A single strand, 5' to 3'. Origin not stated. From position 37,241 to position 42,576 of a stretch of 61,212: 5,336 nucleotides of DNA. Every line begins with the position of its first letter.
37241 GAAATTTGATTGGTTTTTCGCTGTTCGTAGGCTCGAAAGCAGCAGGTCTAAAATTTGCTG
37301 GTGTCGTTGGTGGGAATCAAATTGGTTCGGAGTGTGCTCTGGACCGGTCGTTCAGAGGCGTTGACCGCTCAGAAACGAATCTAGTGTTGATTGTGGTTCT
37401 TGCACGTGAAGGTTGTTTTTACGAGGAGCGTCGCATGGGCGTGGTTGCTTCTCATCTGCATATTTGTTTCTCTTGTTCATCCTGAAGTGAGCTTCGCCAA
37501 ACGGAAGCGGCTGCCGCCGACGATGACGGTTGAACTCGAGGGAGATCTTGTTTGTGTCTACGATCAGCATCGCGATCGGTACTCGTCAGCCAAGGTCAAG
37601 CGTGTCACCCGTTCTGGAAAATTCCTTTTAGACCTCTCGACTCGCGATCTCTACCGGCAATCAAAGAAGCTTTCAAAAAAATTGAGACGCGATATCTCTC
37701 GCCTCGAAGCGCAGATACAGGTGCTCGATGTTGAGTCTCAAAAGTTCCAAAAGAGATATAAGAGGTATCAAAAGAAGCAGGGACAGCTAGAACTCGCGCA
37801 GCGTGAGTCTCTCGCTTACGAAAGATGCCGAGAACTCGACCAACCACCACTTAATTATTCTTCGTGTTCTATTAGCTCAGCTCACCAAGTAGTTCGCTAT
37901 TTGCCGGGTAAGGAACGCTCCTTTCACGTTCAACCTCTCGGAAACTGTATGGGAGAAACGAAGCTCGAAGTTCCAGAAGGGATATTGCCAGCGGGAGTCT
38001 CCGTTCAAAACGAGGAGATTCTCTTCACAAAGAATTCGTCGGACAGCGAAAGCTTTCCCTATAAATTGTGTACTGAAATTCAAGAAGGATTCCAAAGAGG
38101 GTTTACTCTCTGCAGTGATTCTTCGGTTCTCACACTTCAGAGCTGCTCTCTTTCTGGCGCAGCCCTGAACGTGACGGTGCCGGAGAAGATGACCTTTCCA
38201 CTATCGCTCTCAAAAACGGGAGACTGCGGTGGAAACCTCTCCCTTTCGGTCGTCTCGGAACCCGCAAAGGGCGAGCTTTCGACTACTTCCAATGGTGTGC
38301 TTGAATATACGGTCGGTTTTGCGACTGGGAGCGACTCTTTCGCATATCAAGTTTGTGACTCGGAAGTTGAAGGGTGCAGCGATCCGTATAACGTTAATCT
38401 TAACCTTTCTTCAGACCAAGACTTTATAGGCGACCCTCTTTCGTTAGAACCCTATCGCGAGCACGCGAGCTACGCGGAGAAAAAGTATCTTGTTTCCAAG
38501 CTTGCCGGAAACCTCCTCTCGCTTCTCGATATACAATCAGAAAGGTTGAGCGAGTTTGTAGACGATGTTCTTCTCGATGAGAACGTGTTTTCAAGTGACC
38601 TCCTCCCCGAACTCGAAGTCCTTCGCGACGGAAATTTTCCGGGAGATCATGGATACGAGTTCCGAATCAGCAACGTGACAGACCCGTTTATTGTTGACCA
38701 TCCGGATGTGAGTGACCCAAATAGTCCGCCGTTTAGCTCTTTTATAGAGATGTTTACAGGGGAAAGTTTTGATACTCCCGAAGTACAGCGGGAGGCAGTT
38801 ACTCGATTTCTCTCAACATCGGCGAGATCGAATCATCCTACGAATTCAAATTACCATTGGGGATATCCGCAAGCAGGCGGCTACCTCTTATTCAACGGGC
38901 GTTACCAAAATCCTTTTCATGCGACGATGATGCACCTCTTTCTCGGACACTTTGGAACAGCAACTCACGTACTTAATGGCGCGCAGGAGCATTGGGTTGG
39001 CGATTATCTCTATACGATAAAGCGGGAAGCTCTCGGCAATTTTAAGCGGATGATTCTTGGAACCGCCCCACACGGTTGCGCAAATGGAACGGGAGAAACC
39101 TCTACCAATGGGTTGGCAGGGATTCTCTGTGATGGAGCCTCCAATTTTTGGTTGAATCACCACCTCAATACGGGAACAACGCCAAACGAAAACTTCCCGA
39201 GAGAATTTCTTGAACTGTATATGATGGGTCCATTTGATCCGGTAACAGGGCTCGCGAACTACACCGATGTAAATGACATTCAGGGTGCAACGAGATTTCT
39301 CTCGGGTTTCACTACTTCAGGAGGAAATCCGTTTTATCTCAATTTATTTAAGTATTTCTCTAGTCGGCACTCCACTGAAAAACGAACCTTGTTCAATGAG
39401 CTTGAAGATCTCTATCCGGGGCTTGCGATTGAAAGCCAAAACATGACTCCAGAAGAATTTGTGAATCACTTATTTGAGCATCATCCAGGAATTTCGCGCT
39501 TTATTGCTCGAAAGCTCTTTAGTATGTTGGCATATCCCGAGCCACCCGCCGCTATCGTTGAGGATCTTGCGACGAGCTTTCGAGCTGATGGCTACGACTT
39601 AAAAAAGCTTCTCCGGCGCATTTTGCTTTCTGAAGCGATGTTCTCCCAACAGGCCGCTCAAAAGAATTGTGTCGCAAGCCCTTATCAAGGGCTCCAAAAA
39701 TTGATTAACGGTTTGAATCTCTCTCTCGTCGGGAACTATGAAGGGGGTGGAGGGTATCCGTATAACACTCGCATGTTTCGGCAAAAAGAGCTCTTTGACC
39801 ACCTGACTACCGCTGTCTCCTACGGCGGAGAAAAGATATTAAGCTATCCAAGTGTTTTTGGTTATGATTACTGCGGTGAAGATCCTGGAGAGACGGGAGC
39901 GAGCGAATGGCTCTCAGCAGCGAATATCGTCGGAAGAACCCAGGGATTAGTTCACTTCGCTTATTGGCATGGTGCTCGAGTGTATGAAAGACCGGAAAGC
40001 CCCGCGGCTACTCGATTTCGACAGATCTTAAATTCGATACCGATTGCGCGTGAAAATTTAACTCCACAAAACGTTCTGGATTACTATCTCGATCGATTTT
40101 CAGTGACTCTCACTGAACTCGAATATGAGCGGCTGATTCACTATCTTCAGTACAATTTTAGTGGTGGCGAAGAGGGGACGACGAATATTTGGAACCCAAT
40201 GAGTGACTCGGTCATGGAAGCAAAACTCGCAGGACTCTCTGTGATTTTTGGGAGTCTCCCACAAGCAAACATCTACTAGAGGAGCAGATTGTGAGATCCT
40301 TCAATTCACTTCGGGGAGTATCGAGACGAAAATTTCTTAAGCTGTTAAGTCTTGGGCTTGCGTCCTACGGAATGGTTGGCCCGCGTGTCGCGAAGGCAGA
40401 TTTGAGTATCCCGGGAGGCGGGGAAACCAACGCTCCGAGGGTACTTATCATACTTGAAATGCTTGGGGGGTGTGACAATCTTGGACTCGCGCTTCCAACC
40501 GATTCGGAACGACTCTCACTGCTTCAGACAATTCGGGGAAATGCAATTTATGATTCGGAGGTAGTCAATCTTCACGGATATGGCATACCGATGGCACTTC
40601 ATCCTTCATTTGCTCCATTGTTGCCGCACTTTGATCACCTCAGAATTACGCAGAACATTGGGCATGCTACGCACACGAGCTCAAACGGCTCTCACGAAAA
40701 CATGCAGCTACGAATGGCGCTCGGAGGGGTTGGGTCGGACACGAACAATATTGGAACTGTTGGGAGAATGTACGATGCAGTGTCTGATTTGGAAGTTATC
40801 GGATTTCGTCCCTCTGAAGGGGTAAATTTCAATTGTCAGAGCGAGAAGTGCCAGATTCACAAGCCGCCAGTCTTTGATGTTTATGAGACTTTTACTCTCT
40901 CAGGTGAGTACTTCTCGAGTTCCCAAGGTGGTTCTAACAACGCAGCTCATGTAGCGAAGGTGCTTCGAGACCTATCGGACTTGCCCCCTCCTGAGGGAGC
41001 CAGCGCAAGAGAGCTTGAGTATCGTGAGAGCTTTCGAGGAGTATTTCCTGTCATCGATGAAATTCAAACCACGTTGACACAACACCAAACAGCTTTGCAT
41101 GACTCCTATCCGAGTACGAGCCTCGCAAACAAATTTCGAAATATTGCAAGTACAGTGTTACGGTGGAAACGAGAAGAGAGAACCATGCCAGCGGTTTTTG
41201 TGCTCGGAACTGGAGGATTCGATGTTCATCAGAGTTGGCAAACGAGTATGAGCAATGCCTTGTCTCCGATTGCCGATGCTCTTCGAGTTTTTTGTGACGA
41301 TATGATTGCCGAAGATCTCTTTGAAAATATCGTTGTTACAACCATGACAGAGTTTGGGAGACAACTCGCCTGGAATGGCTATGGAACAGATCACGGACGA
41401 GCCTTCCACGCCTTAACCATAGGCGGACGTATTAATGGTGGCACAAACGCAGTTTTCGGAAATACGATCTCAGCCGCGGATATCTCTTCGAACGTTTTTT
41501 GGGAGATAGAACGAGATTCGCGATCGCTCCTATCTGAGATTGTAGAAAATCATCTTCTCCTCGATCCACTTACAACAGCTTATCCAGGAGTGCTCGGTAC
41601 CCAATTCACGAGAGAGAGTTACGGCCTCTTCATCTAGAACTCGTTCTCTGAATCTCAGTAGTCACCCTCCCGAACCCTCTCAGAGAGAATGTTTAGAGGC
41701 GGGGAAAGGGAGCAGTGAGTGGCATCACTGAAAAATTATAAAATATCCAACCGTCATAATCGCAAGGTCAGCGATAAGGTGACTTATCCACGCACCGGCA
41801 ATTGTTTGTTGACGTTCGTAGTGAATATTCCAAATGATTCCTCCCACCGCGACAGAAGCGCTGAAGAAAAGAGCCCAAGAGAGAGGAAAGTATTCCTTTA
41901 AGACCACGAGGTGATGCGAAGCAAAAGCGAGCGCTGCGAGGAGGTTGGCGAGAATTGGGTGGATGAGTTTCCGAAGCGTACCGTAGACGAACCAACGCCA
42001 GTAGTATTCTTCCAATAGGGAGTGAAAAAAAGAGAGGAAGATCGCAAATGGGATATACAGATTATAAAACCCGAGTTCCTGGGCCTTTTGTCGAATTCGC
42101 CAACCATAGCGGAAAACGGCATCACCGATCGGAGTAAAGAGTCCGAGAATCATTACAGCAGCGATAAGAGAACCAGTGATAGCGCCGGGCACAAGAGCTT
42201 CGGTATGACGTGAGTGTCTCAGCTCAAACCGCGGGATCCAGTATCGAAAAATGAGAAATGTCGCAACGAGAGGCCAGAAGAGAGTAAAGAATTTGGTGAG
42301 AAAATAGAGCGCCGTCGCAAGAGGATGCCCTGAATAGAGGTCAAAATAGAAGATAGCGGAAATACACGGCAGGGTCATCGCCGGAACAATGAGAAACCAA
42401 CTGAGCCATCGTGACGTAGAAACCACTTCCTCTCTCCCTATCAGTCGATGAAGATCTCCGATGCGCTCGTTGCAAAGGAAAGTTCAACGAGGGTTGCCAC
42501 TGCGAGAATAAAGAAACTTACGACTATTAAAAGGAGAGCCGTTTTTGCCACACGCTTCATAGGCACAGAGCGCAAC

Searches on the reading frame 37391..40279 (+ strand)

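Call 9: search_protein_families(library=pfam, proteins=[window:37391-40279:+], max_evalue=0.001)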
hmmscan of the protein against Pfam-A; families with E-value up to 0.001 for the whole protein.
window:37391-40279:+ (962 aa): 3 families
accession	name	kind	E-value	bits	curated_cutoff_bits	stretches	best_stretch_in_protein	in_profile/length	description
PF08811.16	DUF1800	-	4.7e-38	131.9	26.1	1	586-923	142-397/419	Protein of unknown function (DUF1800)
PF17963.7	Big_9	-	5.1e-06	27.7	23.6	1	260-325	10-78/89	Bacterial Ig domain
PF07587.16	PSD1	-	0.00015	21.8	28.5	1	681-754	12-84/244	Protein of unknown function (DUF1553)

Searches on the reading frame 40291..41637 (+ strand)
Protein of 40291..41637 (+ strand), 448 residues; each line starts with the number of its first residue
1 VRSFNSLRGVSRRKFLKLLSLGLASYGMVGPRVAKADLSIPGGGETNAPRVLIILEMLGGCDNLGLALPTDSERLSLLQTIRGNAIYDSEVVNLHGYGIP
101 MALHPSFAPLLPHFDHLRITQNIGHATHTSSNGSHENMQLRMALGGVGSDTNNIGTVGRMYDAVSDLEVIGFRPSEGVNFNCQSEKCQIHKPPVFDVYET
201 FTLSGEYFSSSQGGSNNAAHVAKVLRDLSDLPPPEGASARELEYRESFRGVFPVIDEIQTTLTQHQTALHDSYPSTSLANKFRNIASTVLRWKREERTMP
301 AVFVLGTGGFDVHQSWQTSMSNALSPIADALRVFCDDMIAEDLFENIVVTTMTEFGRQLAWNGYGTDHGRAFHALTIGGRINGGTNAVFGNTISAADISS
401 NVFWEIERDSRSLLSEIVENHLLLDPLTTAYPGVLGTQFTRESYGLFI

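Call 8: search_protein_families(library=pfam, proteins=[window:40291-41637:+], max_evalue=0.001)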
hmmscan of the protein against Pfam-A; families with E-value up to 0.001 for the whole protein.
window:40291-41637:+ (448 aa): 1 family
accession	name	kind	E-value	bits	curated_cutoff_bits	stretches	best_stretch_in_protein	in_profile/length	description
PF07394.17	DUF1501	-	8.5e-19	68.4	27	1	259-385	205-331/390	Protein of unknown function (DUF1501)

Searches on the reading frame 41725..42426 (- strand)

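Call 8: search_protein_families(library=pfam, proteins=[window:41725-42426:-], max_evalue=0.001)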
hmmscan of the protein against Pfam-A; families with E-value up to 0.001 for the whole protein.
window:41725-42426:- (233 aa): 1 family
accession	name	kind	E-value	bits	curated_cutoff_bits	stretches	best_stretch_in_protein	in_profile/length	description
PF02517.21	Rce1-like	-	2.9e-11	44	22.4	1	124-221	4-92/93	Type II CAAX prenyl endopeptidase Rce1-like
